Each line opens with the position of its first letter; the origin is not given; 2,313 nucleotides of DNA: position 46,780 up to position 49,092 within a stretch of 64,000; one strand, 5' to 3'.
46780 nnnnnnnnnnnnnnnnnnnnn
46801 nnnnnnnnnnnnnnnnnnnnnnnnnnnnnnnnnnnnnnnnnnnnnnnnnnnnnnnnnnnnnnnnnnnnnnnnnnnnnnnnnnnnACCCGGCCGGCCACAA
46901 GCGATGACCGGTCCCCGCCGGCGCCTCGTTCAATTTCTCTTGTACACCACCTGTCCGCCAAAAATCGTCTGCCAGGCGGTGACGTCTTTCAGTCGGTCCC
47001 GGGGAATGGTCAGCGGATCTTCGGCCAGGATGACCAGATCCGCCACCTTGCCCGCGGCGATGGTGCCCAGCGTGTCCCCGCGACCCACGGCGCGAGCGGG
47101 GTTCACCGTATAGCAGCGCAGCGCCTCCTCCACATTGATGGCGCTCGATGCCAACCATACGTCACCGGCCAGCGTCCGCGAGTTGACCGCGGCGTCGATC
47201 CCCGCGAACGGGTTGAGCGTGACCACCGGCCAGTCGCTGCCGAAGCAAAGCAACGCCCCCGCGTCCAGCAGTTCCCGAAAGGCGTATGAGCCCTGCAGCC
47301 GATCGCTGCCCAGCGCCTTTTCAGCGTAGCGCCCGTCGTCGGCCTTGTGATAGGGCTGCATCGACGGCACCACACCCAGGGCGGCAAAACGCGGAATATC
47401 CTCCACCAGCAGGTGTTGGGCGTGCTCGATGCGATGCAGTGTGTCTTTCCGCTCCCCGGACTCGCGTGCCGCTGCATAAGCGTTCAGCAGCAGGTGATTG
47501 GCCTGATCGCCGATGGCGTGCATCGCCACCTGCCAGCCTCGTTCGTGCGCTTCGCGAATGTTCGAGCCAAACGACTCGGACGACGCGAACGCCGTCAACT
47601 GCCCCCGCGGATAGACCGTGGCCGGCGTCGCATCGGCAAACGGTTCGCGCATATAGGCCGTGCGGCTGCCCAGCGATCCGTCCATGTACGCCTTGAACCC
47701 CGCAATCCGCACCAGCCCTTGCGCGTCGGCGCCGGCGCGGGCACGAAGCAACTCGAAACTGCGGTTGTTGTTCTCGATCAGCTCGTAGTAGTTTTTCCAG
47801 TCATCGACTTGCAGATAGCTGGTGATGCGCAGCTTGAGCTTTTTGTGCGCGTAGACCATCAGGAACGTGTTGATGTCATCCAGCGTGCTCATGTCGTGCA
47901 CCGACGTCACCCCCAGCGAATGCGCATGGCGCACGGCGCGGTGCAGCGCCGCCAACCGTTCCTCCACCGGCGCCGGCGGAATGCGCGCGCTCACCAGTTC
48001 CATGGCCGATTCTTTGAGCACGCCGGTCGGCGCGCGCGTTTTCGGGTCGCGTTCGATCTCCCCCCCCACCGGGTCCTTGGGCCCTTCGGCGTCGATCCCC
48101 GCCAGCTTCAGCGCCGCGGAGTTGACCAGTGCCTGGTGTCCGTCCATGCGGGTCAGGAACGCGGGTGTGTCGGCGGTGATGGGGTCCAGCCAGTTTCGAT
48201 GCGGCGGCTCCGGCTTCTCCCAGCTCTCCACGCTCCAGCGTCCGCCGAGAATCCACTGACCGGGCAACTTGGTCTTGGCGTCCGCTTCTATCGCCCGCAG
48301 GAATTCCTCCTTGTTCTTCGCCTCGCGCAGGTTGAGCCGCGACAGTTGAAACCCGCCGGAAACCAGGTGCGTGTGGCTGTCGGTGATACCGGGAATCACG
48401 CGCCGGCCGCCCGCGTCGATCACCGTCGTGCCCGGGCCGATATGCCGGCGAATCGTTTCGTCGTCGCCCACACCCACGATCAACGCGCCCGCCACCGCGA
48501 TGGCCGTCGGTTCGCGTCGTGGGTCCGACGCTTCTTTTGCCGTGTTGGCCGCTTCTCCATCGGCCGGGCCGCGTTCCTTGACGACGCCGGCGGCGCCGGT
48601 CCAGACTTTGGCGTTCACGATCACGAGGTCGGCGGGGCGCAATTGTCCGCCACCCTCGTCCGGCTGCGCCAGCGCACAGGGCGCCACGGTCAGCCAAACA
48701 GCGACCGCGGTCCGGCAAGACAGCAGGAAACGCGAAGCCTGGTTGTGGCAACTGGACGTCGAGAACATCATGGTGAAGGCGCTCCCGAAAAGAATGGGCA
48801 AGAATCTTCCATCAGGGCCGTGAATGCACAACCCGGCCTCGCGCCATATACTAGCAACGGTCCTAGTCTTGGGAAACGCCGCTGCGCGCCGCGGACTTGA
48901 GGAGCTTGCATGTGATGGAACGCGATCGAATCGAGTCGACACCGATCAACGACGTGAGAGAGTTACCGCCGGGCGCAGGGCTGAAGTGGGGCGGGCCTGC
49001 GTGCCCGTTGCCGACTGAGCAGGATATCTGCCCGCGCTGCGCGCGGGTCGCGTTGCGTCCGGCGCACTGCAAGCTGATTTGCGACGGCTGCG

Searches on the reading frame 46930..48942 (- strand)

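Call 16: search_protein_families(library=pfam, proteins=[window:46930-48942:-], max_evalue=0.001)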
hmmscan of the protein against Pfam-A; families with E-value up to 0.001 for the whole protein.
window:46930-48942:- (670 aa): 2 families
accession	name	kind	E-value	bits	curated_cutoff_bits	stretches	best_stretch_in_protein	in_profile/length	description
PF07969.17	Amidohydro_3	-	1.7e-107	361.2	29.7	1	174-667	2-472/472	Amidohydrolase family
PF01979.26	Amidohydro_1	-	1.1e-20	74.6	25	1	407-666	116-345/345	Amidohydrolase family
